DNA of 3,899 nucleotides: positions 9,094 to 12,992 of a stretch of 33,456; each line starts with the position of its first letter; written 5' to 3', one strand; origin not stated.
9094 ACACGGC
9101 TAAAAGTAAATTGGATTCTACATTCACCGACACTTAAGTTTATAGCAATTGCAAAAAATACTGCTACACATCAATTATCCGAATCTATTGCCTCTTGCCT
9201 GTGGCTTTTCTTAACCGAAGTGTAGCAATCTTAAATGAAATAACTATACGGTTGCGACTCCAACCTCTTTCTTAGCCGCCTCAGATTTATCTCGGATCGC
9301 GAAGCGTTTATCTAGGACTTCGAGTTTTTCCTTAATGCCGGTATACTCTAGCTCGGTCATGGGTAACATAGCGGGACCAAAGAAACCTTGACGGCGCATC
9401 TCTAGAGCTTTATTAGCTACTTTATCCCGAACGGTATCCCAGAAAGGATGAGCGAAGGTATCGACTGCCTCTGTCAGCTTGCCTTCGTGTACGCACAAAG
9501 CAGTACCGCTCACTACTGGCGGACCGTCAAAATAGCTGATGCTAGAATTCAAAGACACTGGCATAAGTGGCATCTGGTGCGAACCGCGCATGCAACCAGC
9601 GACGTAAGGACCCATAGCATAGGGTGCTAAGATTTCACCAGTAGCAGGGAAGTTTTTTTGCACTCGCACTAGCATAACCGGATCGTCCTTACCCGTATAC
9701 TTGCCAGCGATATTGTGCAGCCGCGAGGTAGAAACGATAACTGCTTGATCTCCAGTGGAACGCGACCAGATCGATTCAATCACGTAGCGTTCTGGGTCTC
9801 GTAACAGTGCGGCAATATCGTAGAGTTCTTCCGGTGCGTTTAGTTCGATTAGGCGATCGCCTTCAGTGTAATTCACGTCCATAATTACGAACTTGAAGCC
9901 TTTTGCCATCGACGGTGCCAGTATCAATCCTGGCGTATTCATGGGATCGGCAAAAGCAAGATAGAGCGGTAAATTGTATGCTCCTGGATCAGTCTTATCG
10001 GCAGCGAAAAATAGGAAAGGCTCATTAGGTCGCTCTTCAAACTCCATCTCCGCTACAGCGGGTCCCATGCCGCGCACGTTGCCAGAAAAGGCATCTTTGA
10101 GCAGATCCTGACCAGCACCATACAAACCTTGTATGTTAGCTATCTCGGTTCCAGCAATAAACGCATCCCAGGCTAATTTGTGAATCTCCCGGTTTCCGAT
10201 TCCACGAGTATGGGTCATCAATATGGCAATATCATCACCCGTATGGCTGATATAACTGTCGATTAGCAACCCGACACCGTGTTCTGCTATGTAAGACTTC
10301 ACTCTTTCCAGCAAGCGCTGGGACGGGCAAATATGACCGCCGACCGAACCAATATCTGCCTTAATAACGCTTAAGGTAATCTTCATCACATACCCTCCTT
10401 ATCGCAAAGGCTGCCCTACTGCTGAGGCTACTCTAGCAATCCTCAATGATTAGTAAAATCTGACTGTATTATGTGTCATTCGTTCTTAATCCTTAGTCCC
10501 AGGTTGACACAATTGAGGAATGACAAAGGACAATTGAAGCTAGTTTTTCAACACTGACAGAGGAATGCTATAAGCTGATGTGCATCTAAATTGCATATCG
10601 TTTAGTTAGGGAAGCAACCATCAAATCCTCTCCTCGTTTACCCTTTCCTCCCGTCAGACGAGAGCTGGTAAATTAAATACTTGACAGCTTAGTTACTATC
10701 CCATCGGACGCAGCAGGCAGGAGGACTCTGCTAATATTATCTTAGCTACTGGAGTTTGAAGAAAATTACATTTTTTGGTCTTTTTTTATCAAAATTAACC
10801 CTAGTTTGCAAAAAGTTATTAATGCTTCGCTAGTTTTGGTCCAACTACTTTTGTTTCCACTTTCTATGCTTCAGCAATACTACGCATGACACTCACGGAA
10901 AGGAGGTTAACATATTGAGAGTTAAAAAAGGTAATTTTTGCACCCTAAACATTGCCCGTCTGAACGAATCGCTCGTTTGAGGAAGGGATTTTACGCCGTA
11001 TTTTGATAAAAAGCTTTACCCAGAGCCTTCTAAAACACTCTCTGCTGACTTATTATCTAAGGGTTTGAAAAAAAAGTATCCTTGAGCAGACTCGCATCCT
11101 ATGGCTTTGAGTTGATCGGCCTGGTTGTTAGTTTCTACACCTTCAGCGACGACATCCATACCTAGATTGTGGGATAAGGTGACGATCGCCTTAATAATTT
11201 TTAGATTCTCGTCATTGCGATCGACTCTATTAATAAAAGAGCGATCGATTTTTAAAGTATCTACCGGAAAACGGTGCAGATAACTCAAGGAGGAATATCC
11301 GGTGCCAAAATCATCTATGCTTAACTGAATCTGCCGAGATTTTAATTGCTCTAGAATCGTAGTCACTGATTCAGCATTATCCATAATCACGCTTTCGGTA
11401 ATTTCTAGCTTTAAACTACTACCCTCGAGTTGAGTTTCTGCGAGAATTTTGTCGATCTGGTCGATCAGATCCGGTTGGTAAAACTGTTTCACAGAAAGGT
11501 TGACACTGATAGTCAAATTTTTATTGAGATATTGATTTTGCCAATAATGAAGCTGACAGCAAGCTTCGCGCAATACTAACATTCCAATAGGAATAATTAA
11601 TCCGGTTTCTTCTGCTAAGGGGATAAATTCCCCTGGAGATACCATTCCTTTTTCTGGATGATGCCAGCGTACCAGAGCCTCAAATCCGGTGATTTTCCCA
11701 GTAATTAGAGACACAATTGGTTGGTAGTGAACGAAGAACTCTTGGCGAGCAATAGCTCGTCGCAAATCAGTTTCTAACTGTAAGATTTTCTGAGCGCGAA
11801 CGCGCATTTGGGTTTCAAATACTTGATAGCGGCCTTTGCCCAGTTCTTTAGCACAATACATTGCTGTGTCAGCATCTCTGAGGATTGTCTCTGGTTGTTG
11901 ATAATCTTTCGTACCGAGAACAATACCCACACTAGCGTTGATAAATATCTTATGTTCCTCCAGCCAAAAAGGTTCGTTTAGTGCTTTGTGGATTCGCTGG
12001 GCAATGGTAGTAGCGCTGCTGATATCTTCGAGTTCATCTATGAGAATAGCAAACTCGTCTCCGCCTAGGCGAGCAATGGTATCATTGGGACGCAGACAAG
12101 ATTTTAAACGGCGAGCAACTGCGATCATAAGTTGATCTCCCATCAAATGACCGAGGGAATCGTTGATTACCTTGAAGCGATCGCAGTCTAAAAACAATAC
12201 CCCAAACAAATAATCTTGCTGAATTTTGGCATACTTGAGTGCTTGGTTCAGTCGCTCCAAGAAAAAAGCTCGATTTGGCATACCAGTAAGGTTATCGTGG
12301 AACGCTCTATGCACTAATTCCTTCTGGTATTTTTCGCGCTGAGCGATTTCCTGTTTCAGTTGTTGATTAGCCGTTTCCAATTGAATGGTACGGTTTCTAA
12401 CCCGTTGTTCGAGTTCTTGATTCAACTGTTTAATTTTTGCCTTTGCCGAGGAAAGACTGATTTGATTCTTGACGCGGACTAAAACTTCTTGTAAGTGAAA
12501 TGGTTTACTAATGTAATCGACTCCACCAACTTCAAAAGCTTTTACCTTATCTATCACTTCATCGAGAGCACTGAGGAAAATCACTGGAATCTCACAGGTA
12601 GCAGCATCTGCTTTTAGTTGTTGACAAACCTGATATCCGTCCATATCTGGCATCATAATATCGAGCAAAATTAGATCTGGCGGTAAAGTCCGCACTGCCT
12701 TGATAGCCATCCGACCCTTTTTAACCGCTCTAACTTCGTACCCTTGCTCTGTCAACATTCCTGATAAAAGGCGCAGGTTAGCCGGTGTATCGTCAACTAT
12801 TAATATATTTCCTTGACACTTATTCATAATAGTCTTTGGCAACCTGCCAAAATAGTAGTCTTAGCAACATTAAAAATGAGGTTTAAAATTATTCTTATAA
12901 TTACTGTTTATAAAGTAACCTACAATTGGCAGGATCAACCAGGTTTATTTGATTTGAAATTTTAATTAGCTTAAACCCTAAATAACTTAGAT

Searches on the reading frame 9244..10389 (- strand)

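Call 32: search_protein_families(library=pfam, proteins=[window:9244-10389:-], max_evalue=0.00001)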
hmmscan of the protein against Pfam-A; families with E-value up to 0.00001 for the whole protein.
window:9244-10389:- (381 aa): 1 family
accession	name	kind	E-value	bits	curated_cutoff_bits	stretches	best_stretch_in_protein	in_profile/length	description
PF01950.21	FBPase_3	-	4.1e-162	539.8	25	1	3-363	1-360/361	Fructose-1,6-bisphosphatase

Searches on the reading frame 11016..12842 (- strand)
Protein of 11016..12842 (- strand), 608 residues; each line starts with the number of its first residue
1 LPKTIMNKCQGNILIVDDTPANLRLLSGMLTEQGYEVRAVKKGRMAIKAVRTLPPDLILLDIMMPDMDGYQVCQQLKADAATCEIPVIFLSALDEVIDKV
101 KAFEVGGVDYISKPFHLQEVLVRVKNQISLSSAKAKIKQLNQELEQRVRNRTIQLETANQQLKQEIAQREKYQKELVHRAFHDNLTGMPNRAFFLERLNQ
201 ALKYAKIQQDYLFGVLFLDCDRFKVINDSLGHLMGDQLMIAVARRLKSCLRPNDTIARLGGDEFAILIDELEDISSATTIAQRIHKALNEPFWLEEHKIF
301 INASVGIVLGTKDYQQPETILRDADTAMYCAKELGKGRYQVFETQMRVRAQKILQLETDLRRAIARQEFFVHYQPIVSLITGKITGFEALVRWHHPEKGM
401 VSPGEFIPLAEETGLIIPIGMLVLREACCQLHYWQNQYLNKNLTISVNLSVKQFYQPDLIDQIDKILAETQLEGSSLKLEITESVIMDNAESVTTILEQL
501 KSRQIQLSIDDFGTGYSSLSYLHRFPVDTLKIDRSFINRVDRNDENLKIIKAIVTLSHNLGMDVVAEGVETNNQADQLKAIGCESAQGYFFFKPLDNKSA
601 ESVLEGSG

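Call 32: search_protein_families(library=pfam, proteins=[window:11016-12842:-], max_evalue=0.00001)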
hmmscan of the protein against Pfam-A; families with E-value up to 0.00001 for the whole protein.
window:11016-12842:- (608 aa): 3 families
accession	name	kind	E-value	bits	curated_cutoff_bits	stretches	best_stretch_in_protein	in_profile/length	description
PF00563.25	EAL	-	1.3e-80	270.6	31.3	1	359-594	3-236/236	EAL domain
PF00990.26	GGDEF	-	6.4e-49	166.3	23.8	1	180-337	1-160/161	Diguanylate cyclase, GGDEF domain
PF00072.30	Response_reg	-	2.6e-30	105.3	30.2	1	13-124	1-110/111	Response regulator receiver domain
